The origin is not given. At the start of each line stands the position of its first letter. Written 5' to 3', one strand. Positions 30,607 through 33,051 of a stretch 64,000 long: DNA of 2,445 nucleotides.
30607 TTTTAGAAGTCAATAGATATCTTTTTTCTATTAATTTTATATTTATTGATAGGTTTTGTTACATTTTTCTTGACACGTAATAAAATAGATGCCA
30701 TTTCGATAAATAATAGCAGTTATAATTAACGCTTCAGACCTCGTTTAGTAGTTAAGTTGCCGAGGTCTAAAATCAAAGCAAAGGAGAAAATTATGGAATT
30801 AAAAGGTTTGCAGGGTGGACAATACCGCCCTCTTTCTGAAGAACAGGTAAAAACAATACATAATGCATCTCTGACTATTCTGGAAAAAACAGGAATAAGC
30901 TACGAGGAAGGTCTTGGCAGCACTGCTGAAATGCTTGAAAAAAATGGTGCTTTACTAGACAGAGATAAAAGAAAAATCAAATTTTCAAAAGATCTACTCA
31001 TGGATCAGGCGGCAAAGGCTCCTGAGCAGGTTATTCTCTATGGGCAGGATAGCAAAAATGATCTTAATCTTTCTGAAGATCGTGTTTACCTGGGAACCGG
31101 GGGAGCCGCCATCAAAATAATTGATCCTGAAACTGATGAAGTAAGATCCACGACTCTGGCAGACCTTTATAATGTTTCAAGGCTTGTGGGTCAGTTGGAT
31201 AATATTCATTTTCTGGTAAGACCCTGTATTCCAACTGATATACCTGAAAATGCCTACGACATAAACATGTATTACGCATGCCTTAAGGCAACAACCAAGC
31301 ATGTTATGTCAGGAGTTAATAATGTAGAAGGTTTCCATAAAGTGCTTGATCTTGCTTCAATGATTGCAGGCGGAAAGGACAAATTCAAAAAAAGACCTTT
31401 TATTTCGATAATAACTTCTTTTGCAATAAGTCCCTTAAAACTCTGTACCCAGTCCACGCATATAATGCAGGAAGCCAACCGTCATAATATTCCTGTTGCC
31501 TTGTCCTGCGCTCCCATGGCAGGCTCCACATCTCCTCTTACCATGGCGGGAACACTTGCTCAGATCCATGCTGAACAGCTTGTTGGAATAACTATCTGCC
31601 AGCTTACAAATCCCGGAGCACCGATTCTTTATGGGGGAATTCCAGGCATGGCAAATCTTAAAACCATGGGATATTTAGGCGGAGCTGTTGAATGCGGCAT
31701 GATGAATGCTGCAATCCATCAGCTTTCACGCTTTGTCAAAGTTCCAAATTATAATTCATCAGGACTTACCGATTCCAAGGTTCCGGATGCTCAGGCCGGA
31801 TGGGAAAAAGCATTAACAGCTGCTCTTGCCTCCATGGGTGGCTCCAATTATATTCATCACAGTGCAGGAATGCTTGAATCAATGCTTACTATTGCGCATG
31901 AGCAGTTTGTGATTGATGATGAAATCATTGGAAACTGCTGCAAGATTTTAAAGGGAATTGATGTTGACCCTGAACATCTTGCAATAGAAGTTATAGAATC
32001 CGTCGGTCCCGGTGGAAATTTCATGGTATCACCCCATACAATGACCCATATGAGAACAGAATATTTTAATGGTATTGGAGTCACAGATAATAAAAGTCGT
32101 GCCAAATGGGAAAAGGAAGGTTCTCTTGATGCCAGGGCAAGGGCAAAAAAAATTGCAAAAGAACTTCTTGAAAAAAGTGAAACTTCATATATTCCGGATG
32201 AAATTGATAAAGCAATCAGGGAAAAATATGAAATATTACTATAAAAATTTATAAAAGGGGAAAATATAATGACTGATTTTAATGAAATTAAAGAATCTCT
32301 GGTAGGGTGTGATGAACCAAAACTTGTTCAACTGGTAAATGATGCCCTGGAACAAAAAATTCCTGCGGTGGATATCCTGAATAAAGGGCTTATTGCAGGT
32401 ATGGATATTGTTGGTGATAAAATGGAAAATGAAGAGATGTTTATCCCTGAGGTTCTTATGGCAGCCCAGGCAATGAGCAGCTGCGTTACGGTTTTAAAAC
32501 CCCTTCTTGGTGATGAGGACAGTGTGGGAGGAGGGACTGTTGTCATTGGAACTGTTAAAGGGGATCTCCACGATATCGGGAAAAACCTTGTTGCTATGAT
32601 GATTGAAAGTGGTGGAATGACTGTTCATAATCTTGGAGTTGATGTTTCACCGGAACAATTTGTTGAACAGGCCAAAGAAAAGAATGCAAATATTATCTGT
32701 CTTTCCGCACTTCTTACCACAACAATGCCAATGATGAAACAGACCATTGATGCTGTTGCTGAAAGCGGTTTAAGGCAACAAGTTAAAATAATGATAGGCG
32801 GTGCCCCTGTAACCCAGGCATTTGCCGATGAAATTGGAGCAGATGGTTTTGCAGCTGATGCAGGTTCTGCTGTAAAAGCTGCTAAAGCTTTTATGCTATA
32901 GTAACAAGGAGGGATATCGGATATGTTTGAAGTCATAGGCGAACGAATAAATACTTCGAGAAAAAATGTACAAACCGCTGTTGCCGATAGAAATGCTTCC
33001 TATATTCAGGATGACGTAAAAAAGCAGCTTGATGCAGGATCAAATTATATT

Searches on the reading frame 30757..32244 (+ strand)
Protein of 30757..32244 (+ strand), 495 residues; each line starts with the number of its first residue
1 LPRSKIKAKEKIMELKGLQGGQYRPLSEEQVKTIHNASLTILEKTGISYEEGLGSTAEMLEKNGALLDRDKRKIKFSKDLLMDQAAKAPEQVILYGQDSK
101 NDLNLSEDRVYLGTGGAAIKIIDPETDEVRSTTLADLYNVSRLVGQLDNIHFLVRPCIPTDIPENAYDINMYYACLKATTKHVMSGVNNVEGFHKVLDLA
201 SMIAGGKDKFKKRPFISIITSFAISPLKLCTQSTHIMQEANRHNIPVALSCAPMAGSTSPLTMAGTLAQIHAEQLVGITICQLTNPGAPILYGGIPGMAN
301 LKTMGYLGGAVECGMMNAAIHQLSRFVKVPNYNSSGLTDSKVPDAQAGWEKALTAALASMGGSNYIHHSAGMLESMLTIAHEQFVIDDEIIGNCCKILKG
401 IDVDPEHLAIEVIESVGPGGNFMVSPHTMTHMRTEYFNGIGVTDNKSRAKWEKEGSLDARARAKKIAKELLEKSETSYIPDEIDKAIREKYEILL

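Call 3: search_protein_families(library=pfam, proteins=[window:30757-32244:+])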
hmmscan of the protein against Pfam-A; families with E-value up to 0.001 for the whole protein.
window:30757-32244:+ (495 aa): 1 family
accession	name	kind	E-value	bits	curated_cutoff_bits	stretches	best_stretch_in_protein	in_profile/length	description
PF06253.16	MTTB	-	2e-106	356.4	25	1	16-489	22-490/500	Trimethylamine methyltransferase (MTTB)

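Call 22: search_solved_structures(query=window:30793-32244:+, max_evalue=0.001, show_alignments=2)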
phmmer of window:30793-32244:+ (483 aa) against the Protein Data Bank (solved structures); distinct sequences matched with E-value up to 0.001: 5.
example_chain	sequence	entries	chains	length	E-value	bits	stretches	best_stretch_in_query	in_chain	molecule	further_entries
2qne_A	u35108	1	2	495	6.9e-72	245.9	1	10-478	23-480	Putative methyltransferase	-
9yce_A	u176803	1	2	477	8.9e-72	245.5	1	10-478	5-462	Glycine betaine methyltransferase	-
7xcl_A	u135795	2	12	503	1.1e-55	192.5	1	6-473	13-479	Trimethylamine methyltransferase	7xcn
7xcm_A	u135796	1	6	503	1.5e-55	192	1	6-473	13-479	Trimethylamine methyltransferase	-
4yyc_A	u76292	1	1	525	1e-50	176.1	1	10-477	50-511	Putative trimethylamine methyltransferase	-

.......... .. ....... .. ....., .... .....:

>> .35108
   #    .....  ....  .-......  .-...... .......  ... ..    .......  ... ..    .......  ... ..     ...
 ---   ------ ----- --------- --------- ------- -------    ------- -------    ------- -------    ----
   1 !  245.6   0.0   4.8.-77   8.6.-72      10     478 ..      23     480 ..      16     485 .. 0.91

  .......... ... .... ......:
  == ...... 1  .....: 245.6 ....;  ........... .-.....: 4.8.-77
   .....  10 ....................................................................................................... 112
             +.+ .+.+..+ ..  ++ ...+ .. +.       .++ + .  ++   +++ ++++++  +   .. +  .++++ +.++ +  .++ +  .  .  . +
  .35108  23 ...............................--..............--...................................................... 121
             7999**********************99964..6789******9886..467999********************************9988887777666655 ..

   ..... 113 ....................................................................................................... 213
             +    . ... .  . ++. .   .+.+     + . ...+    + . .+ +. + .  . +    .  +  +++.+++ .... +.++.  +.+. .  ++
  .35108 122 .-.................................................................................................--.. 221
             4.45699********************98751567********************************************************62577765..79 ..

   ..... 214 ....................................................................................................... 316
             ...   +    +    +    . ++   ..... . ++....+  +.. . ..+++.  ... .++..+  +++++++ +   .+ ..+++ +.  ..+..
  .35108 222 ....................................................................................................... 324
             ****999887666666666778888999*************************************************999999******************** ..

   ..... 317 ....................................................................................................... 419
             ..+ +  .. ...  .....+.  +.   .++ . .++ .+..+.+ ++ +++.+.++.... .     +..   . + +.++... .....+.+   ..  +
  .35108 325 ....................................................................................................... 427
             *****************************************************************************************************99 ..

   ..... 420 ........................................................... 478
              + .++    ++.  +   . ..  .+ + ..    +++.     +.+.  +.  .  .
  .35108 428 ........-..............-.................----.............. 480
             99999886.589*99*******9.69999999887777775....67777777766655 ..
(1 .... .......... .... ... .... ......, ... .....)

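Call 33: search_protein_families(library=ncbifam, proteins=[window:30793-32244:+], max_evalue=0.01)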
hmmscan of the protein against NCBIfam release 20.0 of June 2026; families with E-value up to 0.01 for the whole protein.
window:30793-32244:+ (483 aa): 1 family
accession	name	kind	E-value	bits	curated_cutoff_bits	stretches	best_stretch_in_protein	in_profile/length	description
TIGR02369.2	trimeth_pyl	equivalog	4.4e-126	421.1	525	1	14-477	6-463/469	[trimethylamine--corrinoid protein] Co-methyltransferase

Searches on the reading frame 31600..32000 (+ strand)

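Call 94: search_solved_structures(query=window:31600-32000:+, max_evalue=0.001, show_alignments=4)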
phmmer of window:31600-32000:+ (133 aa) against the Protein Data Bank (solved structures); distinct sequences matched with E-value up to 0.001: 5.
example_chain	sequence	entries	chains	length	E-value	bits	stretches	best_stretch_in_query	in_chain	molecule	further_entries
2qne_A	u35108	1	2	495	8.5e-27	97.2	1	2-133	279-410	Putative methyltransferase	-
9yce_A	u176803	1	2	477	9.1e-27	97.1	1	2-133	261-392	Glycine betaine methyltransferase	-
7xcl_A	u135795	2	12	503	4.9e-23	85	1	1-132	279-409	Trimethylamine methyltransferase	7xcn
7xcm_A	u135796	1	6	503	6.6e-23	84.6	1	1-132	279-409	Trimethylamine methyltransferase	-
4yyc_A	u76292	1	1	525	4.9e-17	65.6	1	1-132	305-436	Putative trimethylamine methyltransferase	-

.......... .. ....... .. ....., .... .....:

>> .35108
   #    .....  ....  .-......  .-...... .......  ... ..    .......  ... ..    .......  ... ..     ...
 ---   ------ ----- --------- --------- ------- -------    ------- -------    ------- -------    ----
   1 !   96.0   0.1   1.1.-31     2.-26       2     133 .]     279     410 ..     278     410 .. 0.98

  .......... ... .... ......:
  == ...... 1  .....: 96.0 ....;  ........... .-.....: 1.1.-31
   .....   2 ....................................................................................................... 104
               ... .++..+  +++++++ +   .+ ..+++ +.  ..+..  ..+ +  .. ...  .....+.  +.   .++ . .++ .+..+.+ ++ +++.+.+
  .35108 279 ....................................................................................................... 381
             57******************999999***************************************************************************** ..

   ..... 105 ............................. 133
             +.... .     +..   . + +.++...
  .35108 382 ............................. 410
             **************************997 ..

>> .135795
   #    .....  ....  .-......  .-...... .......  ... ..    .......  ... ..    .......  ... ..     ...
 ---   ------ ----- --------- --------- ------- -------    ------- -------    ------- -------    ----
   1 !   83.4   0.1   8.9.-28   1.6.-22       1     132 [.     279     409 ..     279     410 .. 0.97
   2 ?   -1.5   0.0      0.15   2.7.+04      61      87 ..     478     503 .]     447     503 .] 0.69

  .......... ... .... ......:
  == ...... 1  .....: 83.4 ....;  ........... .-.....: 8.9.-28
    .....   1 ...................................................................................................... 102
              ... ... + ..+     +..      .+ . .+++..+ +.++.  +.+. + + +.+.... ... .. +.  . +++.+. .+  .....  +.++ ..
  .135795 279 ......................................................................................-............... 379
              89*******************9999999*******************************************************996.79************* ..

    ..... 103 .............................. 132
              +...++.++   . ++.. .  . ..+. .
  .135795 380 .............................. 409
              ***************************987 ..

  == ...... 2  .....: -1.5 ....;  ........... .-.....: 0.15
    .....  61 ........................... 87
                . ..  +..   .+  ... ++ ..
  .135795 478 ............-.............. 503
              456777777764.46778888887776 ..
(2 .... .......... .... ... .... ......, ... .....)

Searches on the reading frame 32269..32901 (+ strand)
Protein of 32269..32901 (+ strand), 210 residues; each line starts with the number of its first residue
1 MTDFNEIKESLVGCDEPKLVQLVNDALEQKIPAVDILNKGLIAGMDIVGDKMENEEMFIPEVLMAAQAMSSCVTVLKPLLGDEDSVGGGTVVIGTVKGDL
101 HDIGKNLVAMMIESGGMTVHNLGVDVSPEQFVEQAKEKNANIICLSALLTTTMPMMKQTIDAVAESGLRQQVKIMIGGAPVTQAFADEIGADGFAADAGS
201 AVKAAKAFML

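Call 3: search_protein_families(library=pfam, proteins=[window:32269-32901:+])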
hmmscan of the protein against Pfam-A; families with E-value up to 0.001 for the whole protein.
window:32269-32901:+ (210 aa): 2 families
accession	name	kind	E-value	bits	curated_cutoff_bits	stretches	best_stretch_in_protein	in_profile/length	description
PF02310.24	B12-binding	-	1.3e-27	96.5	32.1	1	90-202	2-117/121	B12 binding domain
PF02607.22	B12-binding_2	-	4.8e-22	78.4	23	1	5-77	3-74/74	B12 binding domain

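Call 10: find_encoding_contigs(protein=window:32269-32901:+, flank=10000, max_places=6)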
Protein window:32269-32901:+ (210 aa): 2 contigs read that carry it; 2 places shown.
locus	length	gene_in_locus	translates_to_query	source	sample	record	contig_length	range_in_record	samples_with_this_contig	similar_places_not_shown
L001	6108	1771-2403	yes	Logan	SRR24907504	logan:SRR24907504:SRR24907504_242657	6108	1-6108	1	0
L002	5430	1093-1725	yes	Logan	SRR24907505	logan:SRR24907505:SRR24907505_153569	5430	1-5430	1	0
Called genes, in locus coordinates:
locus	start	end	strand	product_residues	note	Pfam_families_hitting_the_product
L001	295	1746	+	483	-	PF06253:MTTB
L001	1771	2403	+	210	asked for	PF02607:B12-binding_2, PF02310:B12-binding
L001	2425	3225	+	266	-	PF00809:Pterin_bind, PF03599:CdhD (faint)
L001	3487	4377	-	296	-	PF01418:HTH_6, PF01380:SIS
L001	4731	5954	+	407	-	PF00890:FAD_binding_2 (faint), PF01266:DAO, PF13450:NAD_binding_8 (weak), PF13738:Pyr_redox_3 (faint)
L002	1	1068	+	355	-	?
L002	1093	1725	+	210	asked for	PF02607:B12-binding_2, PF02310:B12-binding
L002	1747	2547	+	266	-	PF00809:Pterin_bind, PF03599:CdhD (faint)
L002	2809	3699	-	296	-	PF01418:HTH_6, PF01380:SIS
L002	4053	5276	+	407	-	PF00890:FAD_binding_2 (faint), PF01266:DAO, PF13450:NAD_binding_8 (weak), PF13738:Pyr_redox_3 (faint)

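Call 33: search_protein_families(library=ncbifam, proteins=[window:32269-32901:+], max_evalue=0.01)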
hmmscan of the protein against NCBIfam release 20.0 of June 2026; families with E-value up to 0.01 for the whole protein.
window:32269-32901:+ (210 aa): 16 families
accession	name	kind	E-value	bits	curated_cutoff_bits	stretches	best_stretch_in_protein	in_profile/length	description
NF041607.1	dimeth_corrin_MtbC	equivalog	1.1e-60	204.6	350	1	8-207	2-201/203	dimethylamine corrinoid protein MtbC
TIGR02370.1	pyl_corrinoid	subfamily_domain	9.9e-60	201.3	215.3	1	7-200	2-196/197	methyltransferase cognate corrinoid protein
NF047996.1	corrin_MtgC_2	exception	3.5e-59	199.8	370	1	6-208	7-209/212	glycine betaine-specific corrinoid protein MtgC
NF047995.1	corrinoid_MtgC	exception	1.3e-55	188.2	310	1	4-206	5-210/215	glycine betaine-specific corrinoid protein MtgC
TIGR02082.1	metH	equivalog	3.3e-40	137.6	1010.85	1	7-191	650-834/1182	methionine synthase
NF040669.1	MtaC2_Meth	equivalog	9.2e-35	120.2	450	1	5-207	44-244/267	methanol--corrinoid protein MtaC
NF040655.1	MtaC_Meth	equivalog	2.4e-32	112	420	1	6-207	38-236/253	methanol--corrinoid protein MtaC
NF007024.0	PRK09490.1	equivalog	3.2e-31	108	1497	1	23-184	681-845/1234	methionine synthase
NF002612.0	PRK02261.1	equivalog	1.7e-14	53.6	110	1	90-179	5-93/148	methylaspartate mutase subunit S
TIGR01501.1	MthylAspMutase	equivalog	1.8e-11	43.9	135.8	1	90-179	3-91/134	methylaspartate mutase subunit S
NF040743.1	ornith_mutase_E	equivalog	1.2e-10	40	800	1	90-195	597-710/730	D-ornithine 4,5-aminomutase subunit OraE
NF052385.1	Lys_5_6_beta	equivalog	4.5e-10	39.6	280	1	117-196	139-222/241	lysine 5,6-aminomutase subunit beta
NF052513.1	TransRegCarH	equivalog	1.4e-07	31.1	400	1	6-192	86-262/274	HTH-type transcriptional repressor CarH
TIGR00640.1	acid_CoA_mut_C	subfamily_domain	1.7e-07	31.3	57.45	1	91-183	5-96/132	methylmalonyl-CoA mutase C-terminal domain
NF006944.0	PRK09426.1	equivalog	1.5e-05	23.1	876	1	91-191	592-693/721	methylmalonyl-CoA mutase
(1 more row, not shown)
